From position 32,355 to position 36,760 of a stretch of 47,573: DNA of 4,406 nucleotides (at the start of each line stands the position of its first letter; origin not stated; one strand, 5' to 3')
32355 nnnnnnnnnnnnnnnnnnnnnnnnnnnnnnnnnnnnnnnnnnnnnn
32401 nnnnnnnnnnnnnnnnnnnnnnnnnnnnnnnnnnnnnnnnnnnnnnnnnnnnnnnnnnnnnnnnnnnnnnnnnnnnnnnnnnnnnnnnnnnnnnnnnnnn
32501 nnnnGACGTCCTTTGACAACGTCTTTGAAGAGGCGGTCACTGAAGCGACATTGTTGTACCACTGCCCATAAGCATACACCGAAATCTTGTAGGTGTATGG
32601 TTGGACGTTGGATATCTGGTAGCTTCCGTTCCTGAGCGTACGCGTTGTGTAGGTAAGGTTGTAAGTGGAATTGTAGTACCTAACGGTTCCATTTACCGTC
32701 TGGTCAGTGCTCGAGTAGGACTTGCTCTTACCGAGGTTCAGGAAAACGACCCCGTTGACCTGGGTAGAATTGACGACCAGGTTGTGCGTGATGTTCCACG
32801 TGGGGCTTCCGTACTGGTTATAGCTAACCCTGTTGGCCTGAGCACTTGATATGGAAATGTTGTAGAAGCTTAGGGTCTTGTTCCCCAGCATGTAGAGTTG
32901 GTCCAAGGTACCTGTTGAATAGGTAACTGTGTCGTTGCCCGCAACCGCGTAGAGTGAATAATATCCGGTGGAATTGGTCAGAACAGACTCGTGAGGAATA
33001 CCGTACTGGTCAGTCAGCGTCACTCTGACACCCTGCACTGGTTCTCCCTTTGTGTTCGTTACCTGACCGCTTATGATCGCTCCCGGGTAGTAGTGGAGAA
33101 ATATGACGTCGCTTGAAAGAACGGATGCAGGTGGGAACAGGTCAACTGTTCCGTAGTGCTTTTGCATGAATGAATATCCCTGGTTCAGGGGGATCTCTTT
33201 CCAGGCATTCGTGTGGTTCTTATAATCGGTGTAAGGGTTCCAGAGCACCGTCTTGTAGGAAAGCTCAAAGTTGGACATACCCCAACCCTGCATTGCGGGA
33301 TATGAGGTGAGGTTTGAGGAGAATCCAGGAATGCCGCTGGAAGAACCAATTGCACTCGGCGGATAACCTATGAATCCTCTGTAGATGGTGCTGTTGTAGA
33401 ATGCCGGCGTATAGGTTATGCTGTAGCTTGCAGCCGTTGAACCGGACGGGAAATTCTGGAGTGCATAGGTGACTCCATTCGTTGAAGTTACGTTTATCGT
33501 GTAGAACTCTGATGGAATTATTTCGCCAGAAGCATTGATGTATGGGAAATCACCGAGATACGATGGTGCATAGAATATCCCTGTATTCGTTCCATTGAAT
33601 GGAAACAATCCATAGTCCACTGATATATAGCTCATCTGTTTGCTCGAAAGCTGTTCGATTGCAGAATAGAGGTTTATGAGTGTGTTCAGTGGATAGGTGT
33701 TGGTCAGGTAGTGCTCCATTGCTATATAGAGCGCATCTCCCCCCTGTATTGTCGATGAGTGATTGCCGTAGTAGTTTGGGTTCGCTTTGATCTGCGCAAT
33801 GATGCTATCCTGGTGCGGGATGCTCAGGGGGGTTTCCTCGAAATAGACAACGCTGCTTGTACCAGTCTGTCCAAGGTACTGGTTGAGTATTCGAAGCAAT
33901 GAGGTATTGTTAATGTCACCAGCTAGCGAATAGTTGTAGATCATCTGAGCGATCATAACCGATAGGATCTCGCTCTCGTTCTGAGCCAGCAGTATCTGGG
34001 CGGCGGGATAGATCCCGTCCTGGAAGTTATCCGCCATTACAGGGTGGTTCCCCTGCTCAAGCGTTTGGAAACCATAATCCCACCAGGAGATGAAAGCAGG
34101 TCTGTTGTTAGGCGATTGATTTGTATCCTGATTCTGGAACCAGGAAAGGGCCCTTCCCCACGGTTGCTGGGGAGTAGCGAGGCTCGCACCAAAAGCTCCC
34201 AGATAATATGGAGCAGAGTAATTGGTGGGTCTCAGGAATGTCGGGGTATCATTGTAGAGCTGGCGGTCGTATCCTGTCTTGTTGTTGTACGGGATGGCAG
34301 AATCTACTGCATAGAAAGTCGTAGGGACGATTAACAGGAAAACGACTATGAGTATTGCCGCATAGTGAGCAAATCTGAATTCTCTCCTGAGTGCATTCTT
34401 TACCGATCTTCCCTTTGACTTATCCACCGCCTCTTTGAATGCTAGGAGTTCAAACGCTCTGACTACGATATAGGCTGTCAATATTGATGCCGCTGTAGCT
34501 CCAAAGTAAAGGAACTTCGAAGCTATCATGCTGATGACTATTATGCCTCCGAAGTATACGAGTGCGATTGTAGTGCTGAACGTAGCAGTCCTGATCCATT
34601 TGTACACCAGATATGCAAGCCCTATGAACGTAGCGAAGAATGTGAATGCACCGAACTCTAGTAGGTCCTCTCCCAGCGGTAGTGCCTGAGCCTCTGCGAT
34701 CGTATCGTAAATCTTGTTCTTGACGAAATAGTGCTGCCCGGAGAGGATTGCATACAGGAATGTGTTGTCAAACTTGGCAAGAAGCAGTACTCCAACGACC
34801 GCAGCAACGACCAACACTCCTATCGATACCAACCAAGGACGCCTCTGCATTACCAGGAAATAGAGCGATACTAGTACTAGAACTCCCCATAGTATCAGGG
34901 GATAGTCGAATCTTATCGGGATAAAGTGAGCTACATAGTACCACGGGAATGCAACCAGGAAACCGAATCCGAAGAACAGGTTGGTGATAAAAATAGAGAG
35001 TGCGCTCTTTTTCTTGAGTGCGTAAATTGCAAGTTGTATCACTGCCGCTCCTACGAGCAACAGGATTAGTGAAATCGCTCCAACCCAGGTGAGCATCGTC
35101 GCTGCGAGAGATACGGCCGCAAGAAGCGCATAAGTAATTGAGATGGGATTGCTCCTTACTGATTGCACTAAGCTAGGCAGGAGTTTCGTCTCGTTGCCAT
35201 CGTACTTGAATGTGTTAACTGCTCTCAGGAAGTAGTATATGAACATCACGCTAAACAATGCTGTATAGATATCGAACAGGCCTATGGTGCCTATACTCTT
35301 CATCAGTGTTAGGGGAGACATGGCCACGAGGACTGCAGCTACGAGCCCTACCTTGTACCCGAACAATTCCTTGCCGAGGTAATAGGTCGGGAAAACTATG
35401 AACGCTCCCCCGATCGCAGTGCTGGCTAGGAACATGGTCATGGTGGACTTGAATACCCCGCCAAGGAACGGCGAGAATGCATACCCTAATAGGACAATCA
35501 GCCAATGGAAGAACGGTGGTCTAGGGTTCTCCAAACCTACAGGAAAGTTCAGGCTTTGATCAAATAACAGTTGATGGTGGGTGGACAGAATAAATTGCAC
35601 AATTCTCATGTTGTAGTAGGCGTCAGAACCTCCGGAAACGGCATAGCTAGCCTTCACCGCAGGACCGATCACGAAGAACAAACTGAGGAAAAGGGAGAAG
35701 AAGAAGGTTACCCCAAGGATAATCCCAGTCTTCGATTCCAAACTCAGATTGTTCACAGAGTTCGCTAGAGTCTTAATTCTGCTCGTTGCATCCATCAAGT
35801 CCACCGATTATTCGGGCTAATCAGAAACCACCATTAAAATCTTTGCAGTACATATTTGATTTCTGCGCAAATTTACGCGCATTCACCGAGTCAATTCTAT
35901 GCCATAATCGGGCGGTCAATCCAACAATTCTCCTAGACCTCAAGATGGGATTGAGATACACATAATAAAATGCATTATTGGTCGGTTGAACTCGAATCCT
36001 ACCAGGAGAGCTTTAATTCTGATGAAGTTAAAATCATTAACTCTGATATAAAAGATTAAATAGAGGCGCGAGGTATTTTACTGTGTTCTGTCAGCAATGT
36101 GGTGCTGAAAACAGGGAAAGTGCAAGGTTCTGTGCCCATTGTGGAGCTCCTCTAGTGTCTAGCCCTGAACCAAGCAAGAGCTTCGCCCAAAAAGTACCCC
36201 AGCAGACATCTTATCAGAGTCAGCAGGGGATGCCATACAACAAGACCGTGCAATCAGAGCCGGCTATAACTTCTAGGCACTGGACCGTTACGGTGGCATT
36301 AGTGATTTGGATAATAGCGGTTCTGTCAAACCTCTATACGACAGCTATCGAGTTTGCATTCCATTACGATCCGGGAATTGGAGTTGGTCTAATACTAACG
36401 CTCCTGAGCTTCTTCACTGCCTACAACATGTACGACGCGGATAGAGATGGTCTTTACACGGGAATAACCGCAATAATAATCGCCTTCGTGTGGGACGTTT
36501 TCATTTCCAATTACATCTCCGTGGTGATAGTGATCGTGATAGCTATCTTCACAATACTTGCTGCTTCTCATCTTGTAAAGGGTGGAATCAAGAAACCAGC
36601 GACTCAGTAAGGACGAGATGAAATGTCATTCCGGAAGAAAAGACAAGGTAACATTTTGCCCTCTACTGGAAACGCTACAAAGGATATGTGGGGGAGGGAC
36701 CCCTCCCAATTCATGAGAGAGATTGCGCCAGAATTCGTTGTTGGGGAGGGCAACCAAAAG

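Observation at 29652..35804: Oligosaccharyltransferase AglB fused to a ~1,100-aa sequon-saturated surface array with its own C-terminal anchor (2,050 aa)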

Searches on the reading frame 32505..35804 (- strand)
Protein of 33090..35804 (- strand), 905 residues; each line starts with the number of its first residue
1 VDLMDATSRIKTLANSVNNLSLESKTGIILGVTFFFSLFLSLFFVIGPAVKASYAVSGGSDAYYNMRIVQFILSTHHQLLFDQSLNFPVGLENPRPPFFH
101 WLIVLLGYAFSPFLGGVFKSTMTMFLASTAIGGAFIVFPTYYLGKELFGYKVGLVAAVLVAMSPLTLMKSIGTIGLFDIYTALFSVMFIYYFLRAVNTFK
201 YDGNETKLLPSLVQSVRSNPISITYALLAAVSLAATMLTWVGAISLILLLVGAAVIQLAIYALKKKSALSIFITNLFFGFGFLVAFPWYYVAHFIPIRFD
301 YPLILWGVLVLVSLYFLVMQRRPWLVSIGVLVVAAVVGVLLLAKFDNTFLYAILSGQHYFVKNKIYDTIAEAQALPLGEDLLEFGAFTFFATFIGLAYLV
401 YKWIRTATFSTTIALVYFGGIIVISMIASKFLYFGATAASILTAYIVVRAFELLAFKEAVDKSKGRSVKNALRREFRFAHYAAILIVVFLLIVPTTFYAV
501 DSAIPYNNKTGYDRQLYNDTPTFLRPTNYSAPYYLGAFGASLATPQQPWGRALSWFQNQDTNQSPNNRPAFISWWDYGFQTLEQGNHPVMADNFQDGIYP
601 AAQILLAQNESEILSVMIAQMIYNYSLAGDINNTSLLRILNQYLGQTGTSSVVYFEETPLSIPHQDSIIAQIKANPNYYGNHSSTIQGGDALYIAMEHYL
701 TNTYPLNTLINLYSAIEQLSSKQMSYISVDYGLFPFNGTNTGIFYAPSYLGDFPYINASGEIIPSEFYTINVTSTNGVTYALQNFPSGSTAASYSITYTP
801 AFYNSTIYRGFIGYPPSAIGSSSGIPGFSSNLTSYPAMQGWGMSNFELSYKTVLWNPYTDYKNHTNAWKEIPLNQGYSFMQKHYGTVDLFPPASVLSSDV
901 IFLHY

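Call 60: predict_structure(alignment_id=A4)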
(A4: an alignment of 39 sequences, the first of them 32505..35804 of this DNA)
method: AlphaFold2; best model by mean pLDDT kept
length: 1100 residues; sequences in the alignment: 39
mean_pLDDT: 85.6   pTM: 0.79
mean pLDDT of the five models: 85.6, 84.1, 82.1, 81.9, 80.9
residues with pLDDT >= 90: 481; 70-90: 528; 50-70: 75; < 50: 16
segments of 3 or more residues with pLDDT < 50: 1-7, 358-363, 370-372
pLDDT, mean of each block of 10 residues (from residue 1): 46 63 85 92 87 81 89 92 88 85 94 91 91 91 93 92 83 79 91 91 66 83 93 90 80 88 84 90 91 79 88 87 83 85 74 55 53 61 82 90 88 89 73 83 90 81 75 78 80 80 83 86 77 68 81 91 89 79 89 72 94 96 85 87 95 77 78 91 81 94 96 94 92 85 86 84 90 92 86 91 95 92 87 88 94 92 89 92 91 70 95 91 92 94 94 95 91 91 95 92 94 85 87 91 88 91 87 92 90 78
secondary structure, 60 per line:
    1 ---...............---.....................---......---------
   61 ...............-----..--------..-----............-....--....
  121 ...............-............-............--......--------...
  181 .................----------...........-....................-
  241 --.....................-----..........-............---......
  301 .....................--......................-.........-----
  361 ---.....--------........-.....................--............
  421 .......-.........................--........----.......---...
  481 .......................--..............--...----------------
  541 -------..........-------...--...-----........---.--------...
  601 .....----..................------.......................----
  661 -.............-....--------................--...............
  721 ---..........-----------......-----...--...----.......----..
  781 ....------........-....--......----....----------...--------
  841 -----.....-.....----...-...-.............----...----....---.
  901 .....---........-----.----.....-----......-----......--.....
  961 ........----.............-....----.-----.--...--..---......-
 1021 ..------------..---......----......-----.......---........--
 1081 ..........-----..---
elements in order (helices of 4 or more, strands of 3 or more residues): H4-18 H22-42 H46-51 H61-75 H98-109 H111-114 H117-135 H137-148 H150-161 H164-169 H178-197 H208-218 H220-239 H243-263 H269-278 H280-291 H295-321 H324-345 H347-355 H364-368 H377-384 H386-406 H409-427 H429-453 H456-463 H468-474 H478-503 H506-519 H548-557 E570-572 H578-585 H598-605 H610-627 H634-656 H662-674 H676-679 H688-703 H706-720 E724-730 H745-750 E756-758 E761-763 E768-774 E779-781 E791-798 H800-803 H806-811 H816-819 E846-850 E852-856 E869-872 H873-881 E886-888 H893-896 E900-905 E909-916 E927-931 E937-942 E948-953 E956-968 E973-985 H987-990 E1004-1006 E1014-1019 E1040-1045 E1050-1055 E1061-1067 E1071-1078 E1081-1090

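Call 63: fold_search(model_id=the predicted structure, library=pdb)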
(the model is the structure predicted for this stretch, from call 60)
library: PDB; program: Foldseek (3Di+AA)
matches with E <= 10: 430; with E <= 0.001: 30
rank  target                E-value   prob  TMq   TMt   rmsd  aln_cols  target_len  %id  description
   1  7e9s_A                4.1e-25  1.00  0.56  0.70   7.1      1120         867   15  Archaeal oligosaccharyltransferase AglB from Archaeoglobus fulgidus in complex with an inhibitory peptide and a dolich (released 2021-09-08)
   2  3wak                  4.4e-23  1.00  0.54  0.67   8.3      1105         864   14  Crystal structure of the Archaeoglobus fulgidus oligosaccharyltransferase (O29867_ARCFU) in the apo form (released 2013-10-30)
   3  5gmy_A                1.4e-22  1.00  0.53  0.68   7.5      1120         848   14  Crystal structure of the Archaeoglobus fulgidus oligosaccharyltransferase (O29867_ARCFU) tethered with an acceptor pep (released 2017-02-01)
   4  3waj                  4.0e-22  1.00  0.50  0.67   8.7      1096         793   15  Crystal structure of the Archaeoglobus fulgidus oligosaccharyltransferase (O29867_ARCFU) complex with Zn and sulfate (released 2013-10-30)
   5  9n9j_I                6.1e-16  1.00  0.47  0.71   8.2       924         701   12  Structure of a GRP94 folding intermediate engaged with a CCDC134- and FKBP11-bound secretory translocon (released 2025-11-19)
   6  8b6l_I                6.3e-15  1.00  0.40  0.62   9.0       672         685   15  Subtomogram average of the human Sec61-TRAP-OSTA-translocon (released 2022-12-07)
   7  6s7o_A                4.0e-14  1.00  0.45  0.72   8.1       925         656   13  Cryo-EM structure of human oligosaccharyltransferase complex OST-A (released 2019-12-18)
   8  8pn9_A                8.3e-14  1.00  0.42  0.67   8.1       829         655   13  Structure of human oligosaccharyltransferase OST-A complex bound to NGI-1 (released 2024-05-08)
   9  6s7t_A                3.8e-13  1.00  0.46  0.69   7.6       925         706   10  Cryo-EM structure of human oligosaccharyltransferase complex OST-B (released 2019-12-18)
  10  8age_A                1.2e-12  1.00  0.40  0.66  11.0       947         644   10  Structure of yeast oligosaccharylransferase complex with acceptor peptide bound (released 2022-12-07)
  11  8agc_A                1.6e-12  1.00  0.46  0.69   8.1       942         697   10  Structure of yeast oligosaccharylransferase complex with lipid-linked oligosaccharide and non-acceptor peptide bound (released 2022-12-07)
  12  6ftg_5                1.2e-11  1.00  0.38  0.62   6.4       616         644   16  Subtomogram average of OST-containing ribosome-translocon complexes from canine rough microsomal membranes (released 2018-03-21)
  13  7oci_F                1.6e-11  1.00  0.35  0.58  10.6       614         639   12  Cryo-EM structure of yeast Ost6p containing oligosaccharyltransferase complex (released 2022-02-16)
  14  8agb_A                3.2e-11  1.00  0.40  0.64  11.6       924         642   11  Structure of yeast oligosaccharylransferase complex with lipid-linked oligosaccharide bound (released 2022-12-07)
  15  6gxc_A                3.5e-11  1.00  0.39  0.57  10.6       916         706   13  Bacterial oligosaccharyltransferase PglB in complex with an inhibitory peptide and a reactive lipid-linked oligosaccha (released 2018-11-14)
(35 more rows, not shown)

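Call 79: search_protein_representatives(protein=window:33090-35804:-)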
Query: 905 residues. Proteins with E-value up to 0.001 (for the whole library): 664; up to 1e-10: 428; up to 1e-30: 250. The best 150 are listed.
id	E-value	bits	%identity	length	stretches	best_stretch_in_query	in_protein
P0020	0.0e+00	1274.2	64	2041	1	7-905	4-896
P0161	0.0e+00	1251.8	76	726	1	4-735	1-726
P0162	3.1e-195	667.7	39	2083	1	30-903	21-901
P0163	7.2e-180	616.9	37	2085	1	28-904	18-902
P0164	1.0e-177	609.7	38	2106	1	25-902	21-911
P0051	1.0e-172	593.2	39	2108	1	32-895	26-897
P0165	2.6e-167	575.3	36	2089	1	34-902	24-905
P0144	2.6e-164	565.4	37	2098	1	29-901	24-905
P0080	1.2e-162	559.9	37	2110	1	28-903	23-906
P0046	5.0e-161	554.5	37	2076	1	25-898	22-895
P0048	1.8e-160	552.6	36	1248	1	18-896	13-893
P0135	9.6e-160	550.3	36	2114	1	5-898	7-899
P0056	2.3e-158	545.7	35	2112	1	28-905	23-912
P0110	2.5e-157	542.3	37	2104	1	28-896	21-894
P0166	6.3e-156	537.7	35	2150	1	27-899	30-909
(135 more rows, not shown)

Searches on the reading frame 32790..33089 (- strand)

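Call 54: search_protein_families(library=pfam, proteins=[window:32790-33089:-], max_evalue=1)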
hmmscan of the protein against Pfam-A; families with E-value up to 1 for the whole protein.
window:32790-33089:- (100 aa): 10 families
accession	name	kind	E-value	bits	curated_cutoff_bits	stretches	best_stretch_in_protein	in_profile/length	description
PF13620.12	CarboxypepD_reg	-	1e-09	39.1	32.3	1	6-59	2-56/82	Carboxypeptidase regulatory-like domain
PF07210.18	DUF1416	-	4e-05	23.9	23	1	4-55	20-70/97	Protein of unknown function (DUF1416)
PF25020.1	TTR_TEN1-4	-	4.7e-05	23.7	27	1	4-52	7-53/86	Teneurin TTR-like domain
PF13715.12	CarbopepD_reg_2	-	9.3e-05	22.8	32.2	1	6-58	1-51/88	CarboxypepD_reg-like domain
PF17210.9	SdrD_B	-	0.003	18.2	29.7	1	12-52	18-59/112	SdrD B-like domain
PF20598.4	DUF6795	-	0.0043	17.8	27.4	1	6-50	1-47/103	Domain of unknown function (DUF6795)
PF02369.22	Big_1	-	0.0053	17.3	34.9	1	6-48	21-66/93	Bacterial Ig-like domain (group 1)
PF16371.11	MetallophosN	-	0.041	14.5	35.6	1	8-79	1-65/77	N terminal of Calcineurin-like phosphoesterase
PF11974.14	bMG3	-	0.055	13.9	34.9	1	14-49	24-59/103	Bacterial alpha-2-macroglobulin MG3 domain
PF00775.27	Dioxygenase_C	-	0.14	12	27.3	1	5-25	31-51/182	Dioxygenase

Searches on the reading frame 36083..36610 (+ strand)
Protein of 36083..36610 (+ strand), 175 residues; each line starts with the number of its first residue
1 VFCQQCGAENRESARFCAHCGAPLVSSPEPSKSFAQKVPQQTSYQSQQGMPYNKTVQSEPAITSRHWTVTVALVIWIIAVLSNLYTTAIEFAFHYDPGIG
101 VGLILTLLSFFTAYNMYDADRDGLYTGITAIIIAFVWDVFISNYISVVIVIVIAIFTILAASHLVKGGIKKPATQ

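Call 3: search_protein_families(library=pfam, proteins=[window:36083-36610:+], max_evalue=0.01)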
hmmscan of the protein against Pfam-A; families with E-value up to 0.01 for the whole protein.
window:36083-36610:+ (175 aa): 6 families
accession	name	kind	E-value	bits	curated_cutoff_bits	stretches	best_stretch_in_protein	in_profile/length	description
PF13240.11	Zn_Ribbon_1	-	9.5e-10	38.4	25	1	2-24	1-23/23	zinc-ribbon domain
PF24463.1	DUF7577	-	1.8e-06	27.9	28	1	2-24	4-26/27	Domain of unknown function (DUF7577)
PF12773.13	DZR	-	7.8e-06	26.4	27.3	1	3-25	1-23/45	Double zinc ribbon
PF13248.11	Zn_ribbon_3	-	1.5e-05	24.7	27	1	3-24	5-26/26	zinc-ribbon domain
PF09297.16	Zn_ribbon_NUD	-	0.0013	18.9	24.8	1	13-27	2-16/32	NADH pyrophosphatase zinc ribbon domain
PF14803.11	Zn_ribbon_Nudix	-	0.0024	18.2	25.6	0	15-25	1-11/34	Nudix N-terminal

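Call 53: search_protein_families(library=ncbifam, proteins=[window:36083-36610:+], max_evalue=0.01)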
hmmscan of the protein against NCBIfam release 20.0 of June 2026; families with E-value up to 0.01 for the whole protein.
window:36083-36610:+ (175 aa): 4 families
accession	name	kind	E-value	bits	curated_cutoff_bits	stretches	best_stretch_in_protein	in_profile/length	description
NF045510.1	4Cys_prefix_kin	domain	0.00016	21.8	24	1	9-24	11-26/26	4-Cys prefix domain-containing protein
NF049953.1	ribbon_DG_selen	exception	0.0007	19.6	130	1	2-41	7-46/172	zinc ribbon-containing (seleno)protein DG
NF011149.0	PRK14559.1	equivalog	0.0051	15.6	374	1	2-31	3-32/642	serine/threonine phosphatase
NF053632.1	heli_RadD_YejH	equivalog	0.0097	14.2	720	0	2-30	431-459/573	DNA repair helicase RadD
